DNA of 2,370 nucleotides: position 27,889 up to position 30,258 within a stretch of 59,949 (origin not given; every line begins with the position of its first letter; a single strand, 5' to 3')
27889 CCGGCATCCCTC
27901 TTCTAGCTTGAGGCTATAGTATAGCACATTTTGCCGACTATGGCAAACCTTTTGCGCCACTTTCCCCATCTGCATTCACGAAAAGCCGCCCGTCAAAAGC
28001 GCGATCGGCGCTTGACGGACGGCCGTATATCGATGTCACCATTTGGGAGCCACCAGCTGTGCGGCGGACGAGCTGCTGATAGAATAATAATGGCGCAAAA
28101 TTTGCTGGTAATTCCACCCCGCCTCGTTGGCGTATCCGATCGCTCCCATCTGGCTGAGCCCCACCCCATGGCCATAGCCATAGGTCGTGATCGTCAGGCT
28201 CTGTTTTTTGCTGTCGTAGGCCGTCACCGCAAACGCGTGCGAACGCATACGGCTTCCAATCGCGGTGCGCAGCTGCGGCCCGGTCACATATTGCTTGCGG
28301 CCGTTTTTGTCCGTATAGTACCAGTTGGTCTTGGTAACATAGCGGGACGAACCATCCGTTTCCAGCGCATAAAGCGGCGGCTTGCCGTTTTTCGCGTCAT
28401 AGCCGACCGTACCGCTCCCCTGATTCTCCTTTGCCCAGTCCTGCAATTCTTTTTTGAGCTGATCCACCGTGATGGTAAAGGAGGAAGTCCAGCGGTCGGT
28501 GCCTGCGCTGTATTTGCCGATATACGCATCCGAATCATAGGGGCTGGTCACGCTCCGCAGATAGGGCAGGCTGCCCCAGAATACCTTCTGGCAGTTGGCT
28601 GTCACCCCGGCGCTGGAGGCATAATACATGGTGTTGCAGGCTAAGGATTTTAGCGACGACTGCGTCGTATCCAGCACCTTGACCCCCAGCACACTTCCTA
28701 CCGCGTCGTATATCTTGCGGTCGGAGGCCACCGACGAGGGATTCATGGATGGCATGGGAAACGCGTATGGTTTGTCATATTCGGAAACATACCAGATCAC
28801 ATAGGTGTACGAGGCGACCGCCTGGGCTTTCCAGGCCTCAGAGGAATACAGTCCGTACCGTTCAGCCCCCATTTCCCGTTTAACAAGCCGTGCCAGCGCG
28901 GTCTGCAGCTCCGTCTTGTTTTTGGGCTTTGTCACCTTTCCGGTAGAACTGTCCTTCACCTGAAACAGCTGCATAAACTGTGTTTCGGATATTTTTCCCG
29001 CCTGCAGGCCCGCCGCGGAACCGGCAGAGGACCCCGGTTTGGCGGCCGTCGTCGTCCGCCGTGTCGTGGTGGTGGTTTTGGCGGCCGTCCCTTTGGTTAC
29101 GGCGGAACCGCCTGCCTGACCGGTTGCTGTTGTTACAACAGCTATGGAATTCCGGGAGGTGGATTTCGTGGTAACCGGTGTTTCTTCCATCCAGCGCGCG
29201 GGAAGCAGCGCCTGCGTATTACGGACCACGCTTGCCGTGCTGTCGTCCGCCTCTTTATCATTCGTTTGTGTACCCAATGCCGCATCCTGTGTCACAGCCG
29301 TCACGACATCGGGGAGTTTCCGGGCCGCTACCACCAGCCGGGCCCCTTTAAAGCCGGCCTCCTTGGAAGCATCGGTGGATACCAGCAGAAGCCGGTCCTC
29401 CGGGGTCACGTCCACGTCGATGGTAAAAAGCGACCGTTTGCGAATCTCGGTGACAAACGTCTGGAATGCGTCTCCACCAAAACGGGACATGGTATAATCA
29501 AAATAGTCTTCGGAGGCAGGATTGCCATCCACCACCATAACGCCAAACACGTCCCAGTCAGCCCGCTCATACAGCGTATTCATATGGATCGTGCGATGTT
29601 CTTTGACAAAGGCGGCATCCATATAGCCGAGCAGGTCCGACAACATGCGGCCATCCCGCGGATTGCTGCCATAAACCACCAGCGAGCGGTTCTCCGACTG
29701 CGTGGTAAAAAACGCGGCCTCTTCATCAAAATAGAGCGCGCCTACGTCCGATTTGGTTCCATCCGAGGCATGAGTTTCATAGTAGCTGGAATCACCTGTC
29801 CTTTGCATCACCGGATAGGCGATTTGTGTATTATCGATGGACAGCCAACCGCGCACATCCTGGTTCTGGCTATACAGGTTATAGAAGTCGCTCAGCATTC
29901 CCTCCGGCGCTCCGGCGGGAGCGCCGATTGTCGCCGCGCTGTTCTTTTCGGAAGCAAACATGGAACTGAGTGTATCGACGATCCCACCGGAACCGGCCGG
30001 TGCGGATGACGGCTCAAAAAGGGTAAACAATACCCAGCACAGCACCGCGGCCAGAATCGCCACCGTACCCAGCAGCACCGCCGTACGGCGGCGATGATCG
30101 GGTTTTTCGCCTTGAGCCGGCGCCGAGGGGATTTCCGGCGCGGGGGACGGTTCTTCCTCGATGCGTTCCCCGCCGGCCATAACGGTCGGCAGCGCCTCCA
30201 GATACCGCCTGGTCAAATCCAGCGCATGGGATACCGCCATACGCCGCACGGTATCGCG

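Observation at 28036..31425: One 1129-aa ORF fuses cytoplasmic CinA to a TM helix, a catalytically dead sortase-B-like domain and a SpoIID/LytB domain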

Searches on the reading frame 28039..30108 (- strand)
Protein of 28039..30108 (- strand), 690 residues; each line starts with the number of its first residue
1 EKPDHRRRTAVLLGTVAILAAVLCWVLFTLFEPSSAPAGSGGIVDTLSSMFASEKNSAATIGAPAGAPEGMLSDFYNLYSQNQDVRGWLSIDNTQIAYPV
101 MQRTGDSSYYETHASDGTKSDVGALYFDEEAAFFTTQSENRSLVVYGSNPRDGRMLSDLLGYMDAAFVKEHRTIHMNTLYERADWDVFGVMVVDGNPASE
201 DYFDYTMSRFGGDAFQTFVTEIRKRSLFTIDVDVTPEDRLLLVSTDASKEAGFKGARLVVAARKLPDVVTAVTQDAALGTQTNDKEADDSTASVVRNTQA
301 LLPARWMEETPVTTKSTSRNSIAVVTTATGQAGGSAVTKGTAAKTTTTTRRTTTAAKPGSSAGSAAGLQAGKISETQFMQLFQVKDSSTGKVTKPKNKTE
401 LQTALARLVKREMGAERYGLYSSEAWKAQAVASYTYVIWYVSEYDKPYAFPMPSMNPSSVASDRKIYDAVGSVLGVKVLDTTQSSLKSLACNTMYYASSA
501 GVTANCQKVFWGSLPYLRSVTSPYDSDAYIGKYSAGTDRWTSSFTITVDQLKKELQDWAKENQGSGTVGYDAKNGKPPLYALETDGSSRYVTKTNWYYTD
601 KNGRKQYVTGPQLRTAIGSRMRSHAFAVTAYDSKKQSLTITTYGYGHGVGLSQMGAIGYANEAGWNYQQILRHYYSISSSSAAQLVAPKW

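Call 27: search_protein_representatives(protein=window:28039-30108:-)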
Query: 690 residues. Proteins with E-value up to 0.001 (for the whole library): 14622; up to 1e-10: 4051; up to 1e-30: 131. The best 150 are listed.
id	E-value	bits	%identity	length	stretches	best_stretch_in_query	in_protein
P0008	4.3e-256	867.8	60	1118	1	1-690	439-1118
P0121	2.4e-134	465.6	43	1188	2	282-690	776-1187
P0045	1.1e-127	443.5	44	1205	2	280-690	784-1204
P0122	2.5e-116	406.0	42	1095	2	269-690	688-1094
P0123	1.6e-114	400.1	43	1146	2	313-690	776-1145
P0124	8.3e-113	394.4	41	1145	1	11-690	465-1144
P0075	6.3e-112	391.5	43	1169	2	322-690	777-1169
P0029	1.9e-111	389.9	38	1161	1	22-690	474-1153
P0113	1.1e-108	380.7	42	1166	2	341-690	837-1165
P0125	2.5e-107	376.3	39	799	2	319-690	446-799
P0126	3.3e-104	366.0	48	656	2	367-690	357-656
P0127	1.0e-101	357.8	37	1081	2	257-690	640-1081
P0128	1.3e-81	291.3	50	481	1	315-690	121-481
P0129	3.0e-76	273.6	35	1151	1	12-690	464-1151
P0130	4.9e-76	272.9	47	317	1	374-690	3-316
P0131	9.9e-66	238.9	41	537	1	281-690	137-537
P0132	1.1e-57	212.3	41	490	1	295-690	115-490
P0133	6.9e-57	209.6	42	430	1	366-690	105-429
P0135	6.3e-54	199.9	32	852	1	67-676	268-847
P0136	2.1e-53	198.2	40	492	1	366-690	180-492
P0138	1.7e-52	195.1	40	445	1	358-690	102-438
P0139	2.8e-51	191.1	32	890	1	6-676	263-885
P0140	5.1e-51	190.3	36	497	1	277-689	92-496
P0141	1.1e-50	189.2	39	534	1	298-690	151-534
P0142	1.2e-49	185.7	33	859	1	63-676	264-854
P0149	3.5e-46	174.3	32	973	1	16-678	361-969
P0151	1.1e-45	172.7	36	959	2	66-266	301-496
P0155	4.5e-45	170.6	36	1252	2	41-268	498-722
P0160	1.4e-44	169.0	35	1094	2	63-278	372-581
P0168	6.2e-43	163.6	37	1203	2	63-266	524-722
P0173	5.4e-42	160.4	34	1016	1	9-676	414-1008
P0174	1.3e-41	159.2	38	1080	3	58-266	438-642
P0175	1.3e-41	159.2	36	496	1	269-690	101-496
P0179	2.8e-40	154.8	37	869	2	66-268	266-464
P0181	6.8e-40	153.5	35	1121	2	58-268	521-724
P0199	1.7e-36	142.3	32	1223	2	43-265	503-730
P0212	6.1e-35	137.1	30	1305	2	262-675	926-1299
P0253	4.4e-30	121.1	31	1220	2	9-288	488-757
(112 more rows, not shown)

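Call 32: find_encoding_contigs(protein=P0155, flank=8000, max_places=2)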
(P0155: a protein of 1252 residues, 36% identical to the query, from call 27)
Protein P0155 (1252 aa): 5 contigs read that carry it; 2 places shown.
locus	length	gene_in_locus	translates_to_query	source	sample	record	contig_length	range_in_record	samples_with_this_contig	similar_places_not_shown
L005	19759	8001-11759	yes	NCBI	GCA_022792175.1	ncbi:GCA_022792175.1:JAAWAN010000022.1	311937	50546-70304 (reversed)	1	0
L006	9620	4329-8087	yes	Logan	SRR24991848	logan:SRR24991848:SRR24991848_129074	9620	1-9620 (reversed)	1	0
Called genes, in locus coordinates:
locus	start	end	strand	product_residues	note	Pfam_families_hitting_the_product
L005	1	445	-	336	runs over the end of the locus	PF00005:ABC_tran, PF13304:AAA_21 (weak)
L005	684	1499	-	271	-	PF04909:Amidohydro_2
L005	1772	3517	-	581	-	PF07907:YibE_F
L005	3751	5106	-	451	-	PF20769:YPEB_N, PF14620:YPEB_PepSY1-2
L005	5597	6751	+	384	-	PF00266:Aminotran_5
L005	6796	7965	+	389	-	PF22025:ThiI_fer, PF02926:THUMP, PF02568:ThiI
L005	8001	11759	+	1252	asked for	PF00994:MoCF_biosynth, PF18146:CinA_KH, PF02464:CinA, PF04203:Sortase, PF08486:SpoIID (weak)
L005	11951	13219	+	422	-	PF01734:Patatin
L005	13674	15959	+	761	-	PF02743:dCache_1 (weak), PF00165:HTH_AraC (faint), PF12833:HTH_18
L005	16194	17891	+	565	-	-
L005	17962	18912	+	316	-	PF00528:BPD_transp_1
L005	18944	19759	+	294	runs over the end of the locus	PF00528:BPD_transp_1 (weak)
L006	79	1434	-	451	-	PF20769:YPEB_N, PF14620:YPEB_PepSY1-2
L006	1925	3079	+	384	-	PF00266:Aminotran_5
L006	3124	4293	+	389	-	PF22025:ThiI_fer, PF02926:THUMP, PF02568:ThiI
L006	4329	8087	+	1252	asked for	PF00994:MoCF_biosynth, PF18146:CinA_KH, PF02464:CinA, PF04203:Sortase, PF08486:SpoIID (weak)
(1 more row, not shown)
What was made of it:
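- A related locus (L005, Provencibacterium) has the germination gene ypeB next to the operon (call 32).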

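Call 33: find_encoding_contigs(protein=P0135, flank=8000, max_places=2)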
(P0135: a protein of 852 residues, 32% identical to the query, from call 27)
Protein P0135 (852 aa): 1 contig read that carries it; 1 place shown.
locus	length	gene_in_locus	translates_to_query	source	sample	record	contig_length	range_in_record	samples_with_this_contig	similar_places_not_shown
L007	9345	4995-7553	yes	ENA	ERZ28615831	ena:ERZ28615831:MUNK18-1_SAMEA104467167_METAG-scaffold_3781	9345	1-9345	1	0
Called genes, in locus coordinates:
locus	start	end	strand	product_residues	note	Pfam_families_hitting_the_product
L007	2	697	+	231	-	?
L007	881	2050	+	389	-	PF22025:ThiI_fer, PF02926:THUMP, PF02568:ThiI, PF06508:QueC (faint)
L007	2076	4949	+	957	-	PF00994:MoCF_biosynth, PF18146:CinA_KH, PF02464:CinA, PF04203:Sortase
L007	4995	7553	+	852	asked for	PF08486:SpoIID (weak)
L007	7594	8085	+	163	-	PF06695:Sm_multidrug_ex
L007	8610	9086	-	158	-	PF03073:TspO_MBR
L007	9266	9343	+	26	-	?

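Call 39: search_protein_families(library=pfam, proteins=[P0135, P0142, P0151, P0174, P0179, P0139, P0160, P0149, P0173, L007:2076-4949:+], max_evalue=0.01)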
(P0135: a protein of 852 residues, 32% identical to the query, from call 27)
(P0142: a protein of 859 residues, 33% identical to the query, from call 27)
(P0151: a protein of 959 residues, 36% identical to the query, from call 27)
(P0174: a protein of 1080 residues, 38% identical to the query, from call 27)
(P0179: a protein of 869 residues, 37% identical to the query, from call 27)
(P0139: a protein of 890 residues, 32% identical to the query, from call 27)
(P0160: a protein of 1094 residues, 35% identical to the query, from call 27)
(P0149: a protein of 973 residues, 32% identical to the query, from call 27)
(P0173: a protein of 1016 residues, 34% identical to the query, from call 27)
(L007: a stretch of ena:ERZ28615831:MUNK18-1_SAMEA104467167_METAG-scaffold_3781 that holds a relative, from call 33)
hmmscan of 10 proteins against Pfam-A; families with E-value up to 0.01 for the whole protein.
P0135 (852 aa): 1 family
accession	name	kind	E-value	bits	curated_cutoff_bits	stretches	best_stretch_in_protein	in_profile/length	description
PF08486.15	SpoIID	-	5.3e-08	33.8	23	1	608-645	17-49/97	Stage II sporulation protein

P0142 (859 aa): 1 family
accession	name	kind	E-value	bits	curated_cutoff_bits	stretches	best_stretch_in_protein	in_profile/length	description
PF08486.15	SpoIID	-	1.2e-06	29.4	23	1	617-654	17-49/97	Stage II sporulation protein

P0151 (959 aa): 4 families
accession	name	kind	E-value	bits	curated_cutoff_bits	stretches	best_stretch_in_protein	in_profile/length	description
PF04203.18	Sortase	-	2e-12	47.4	26.6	1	324-495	1-125/125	Sortase domain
PF08486.15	SpoIID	-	6.3e-09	36.8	23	1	716-757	9-50/97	Stage II sporulation protein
PF03153.18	TFIIA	-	0.00013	22.5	36.2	1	541-636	137-237/415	Transcription factor IIA, alpha/beta subunit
PF08597.15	eIF3_subunit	-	0.0086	16.5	28.9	1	542-625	26-115/250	Translation initiation factor eIF3 subunit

P0174 (1080 aa): 2 families
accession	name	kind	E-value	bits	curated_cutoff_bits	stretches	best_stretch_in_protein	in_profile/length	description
PF04203.18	Sortase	-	6.3e-11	42.6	26.6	1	469-640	1-124/125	Sortase domain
PF08486.15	SpoIID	-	5.1e-09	37.1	23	1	847-881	17-51/97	Stage II sporulation protein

P0179 (869 aa): 2 families
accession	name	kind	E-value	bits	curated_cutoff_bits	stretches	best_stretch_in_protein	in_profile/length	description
PF04203.18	Sortase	-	8.6e-11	42.1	26.6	1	289-459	1-123/125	Sortase domain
PF08486.15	SpoIID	-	8.7e-05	23.5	23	1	623-664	7-48/97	Stage II sporulation protein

P0139 (890 aa): 2 families
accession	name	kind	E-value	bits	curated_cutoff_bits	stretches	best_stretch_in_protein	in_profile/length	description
PF04203.18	Sortase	-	3.8e-13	49.7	26.6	1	350-517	1-123/125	Sortase domain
PF08486.15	SpoIID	-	0.0012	19.9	23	1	635-672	11-48/97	Stage II sporulation protein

P0160 (1094 aa): 2 families
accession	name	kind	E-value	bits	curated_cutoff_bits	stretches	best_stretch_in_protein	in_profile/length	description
PF04203.18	Sortase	-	1.1e-11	44.9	26.6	1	398-568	1-124/125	Sortase domain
PF08486.15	SpoIID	-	1.6e-10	41.9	23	1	860-900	15-49/97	Stage II sporulation protein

P0149 (973 aa): 1 family
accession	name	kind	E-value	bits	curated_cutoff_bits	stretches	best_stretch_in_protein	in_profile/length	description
PF08486.15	SpoIID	-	3.1e-08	34.6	23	1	736-774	17-54/97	Stage II sporulation protein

P0173 (1016 aa): 1 family
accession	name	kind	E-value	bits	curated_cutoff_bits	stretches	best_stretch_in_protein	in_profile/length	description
PF08486.15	SpoIID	-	5.7e-08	33.7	23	1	768-811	8-51/97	Stage II sporulation protein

L007:2076-4949:+ (957 aa): 4 families
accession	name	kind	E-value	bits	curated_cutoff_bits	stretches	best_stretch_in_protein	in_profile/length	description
PF02464.23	CinA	-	3.6e-47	160.3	23.5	1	254-408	2-155/155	Competence-damaged protein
PF00994.29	MoCF_biosynth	-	9.2e-37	126.4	26.6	1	4-169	1-143/144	Probable molybdopterin binding domain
PF18146.6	CinA_KH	-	1.5e-24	86.3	27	1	178-250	1-73/73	Damage-inducible protein CinA KH domain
PF04203.18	Sortase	-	2.9e-11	43.6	26.6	1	629-804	2-125/125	Sortase domain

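Call 41: list_cluster_members(proteins=[P0155, P0168, P0199, P0212, P0253, P0181, P0010, P0015, P0025, P0001])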
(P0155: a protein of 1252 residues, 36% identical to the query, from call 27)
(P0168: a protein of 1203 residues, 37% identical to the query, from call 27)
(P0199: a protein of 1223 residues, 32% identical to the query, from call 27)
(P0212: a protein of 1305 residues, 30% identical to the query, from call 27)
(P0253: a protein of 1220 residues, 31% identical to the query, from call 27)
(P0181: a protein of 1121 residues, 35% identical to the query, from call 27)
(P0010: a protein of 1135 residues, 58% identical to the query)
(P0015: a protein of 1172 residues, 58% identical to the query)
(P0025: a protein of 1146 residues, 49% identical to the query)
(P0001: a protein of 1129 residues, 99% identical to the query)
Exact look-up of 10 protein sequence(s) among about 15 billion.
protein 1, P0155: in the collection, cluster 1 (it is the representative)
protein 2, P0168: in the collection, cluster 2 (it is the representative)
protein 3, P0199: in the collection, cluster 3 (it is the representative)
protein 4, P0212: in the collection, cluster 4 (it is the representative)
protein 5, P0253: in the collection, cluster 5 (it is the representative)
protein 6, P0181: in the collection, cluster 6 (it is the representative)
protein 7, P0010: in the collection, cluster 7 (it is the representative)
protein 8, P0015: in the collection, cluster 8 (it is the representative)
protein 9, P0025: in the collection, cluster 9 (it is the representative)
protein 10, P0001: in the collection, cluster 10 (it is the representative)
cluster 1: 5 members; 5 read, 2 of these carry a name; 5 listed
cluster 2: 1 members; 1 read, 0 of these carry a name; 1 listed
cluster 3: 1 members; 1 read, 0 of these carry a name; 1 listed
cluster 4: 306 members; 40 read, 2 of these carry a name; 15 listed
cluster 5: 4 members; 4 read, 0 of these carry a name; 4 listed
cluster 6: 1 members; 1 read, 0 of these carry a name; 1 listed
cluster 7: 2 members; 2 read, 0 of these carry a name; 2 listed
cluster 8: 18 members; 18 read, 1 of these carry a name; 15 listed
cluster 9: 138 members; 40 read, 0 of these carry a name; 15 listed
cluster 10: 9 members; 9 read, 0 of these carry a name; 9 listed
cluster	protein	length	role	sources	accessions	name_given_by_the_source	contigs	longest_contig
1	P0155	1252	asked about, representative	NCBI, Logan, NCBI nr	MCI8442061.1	MAG: nicotinamide-nucleotide amidohydrolase family protein [Provencibacterium sp.] | nicotinamide-nucleotide amidohydrolase family protein [Provencibacterium sp.]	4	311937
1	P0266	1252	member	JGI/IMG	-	SrtB family sortase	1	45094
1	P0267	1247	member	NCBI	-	-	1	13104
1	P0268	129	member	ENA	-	-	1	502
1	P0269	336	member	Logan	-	-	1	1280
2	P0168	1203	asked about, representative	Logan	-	-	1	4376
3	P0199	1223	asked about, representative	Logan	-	-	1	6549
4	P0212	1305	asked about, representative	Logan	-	-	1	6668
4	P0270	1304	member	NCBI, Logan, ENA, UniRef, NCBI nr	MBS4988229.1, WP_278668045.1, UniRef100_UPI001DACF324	MAG: SpoIID/LytB domain-containing protein [Anaerotruncus colihominis] | SpoIID/LytB domain-containing protein n=1 Tax=Anaerotruncus colihominis TaxID=169435 ... | SpoIID/LytB domain-containing protein [Anaerotruncus colihominis]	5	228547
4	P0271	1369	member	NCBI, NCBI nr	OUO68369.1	hypothetical protein B5F55_05790 [Anaerotruncus colihominis]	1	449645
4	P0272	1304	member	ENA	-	-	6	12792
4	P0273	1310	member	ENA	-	-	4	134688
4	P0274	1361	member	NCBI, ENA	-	-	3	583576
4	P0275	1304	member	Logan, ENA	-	-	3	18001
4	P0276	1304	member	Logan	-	-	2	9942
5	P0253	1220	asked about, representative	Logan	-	-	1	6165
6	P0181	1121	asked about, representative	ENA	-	-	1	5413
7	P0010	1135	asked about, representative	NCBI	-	-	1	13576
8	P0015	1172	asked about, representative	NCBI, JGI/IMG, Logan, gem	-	putative competence-damage inducible protein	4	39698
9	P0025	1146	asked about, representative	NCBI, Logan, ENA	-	-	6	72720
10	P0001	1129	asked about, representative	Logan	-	-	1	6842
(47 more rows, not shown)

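Call 61: search_protein_families(library=pfam, proteins=[P0128, P0131, P0132, P0133, P0136, P0138, P0140, P0141, P0175], max_evalue=0.01)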
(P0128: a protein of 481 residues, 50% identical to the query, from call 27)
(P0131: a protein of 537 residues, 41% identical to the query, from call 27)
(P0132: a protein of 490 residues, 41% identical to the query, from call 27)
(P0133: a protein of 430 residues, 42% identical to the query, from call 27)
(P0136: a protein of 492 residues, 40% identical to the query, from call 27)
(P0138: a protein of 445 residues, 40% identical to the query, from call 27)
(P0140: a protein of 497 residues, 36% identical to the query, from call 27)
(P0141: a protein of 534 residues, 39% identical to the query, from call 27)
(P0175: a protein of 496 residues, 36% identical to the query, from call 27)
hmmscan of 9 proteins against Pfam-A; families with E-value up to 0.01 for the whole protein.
P0128 (481 aa): 1 family
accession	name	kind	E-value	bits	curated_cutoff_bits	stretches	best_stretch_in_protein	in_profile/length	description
PF08486.15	SpoIID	-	0.0031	18.5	23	0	221-247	27-49/97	Stage II sporulation protein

P0131 (537 aa): 1 family
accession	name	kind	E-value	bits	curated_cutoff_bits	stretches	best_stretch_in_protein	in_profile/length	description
PF00404.24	Dockerin_1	-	1.6e-07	31.8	22.9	1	35-83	2-50/57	Dockerin type I domain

P0132 (490 aa): 1 family
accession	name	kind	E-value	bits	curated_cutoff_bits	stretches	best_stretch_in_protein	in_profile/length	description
PF00404.24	Dockerin_1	-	5.7e-06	26.9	22.9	1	43-96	2-56/57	Dockerin type I domain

P0133 (430 aa): 0 families

P0136 (492 aa): 2 families
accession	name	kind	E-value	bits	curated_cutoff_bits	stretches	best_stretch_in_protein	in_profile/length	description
PF00404.24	Dockerin_1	-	1.7e-12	47.7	22.9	1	112-162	2-52/57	Dockerin type I domain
PF08239.17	SH3_3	-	9.5e-10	39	27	1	47-92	2-49/54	Bacterial SH3 domain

P0138 (445 aa): 1 family
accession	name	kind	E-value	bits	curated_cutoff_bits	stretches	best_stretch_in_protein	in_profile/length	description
PF00404.24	Dockerin_1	-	2.8e-11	43.9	22.9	1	37-92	2-57/57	Dockerin type I domain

P0140 (497 aa): 1 family
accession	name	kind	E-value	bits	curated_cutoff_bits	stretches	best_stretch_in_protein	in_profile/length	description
PF00404.24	Dockerin_1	-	3.2e-12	46.9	22.9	1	33-84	1-52/57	Dockerin type I domain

P0141 (534 aa): 1 family
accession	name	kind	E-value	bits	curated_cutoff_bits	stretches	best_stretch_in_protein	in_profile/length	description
PF00404.24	Dockerin_1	-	6.3e-08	33.1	22.9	1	32-80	2-50/57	Dockerin type I domain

P0175 (496 aa): 2 families
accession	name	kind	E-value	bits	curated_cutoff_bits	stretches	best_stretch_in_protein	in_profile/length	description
PF00404.24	Dockerin_1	-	2.6e-05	24.7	22.9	1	32-75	2-52/57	Dockerin type I domain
PF08486.15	SpoIID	-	0.00011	23.3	23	1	227-299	7-70/97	Stage II sporulation protein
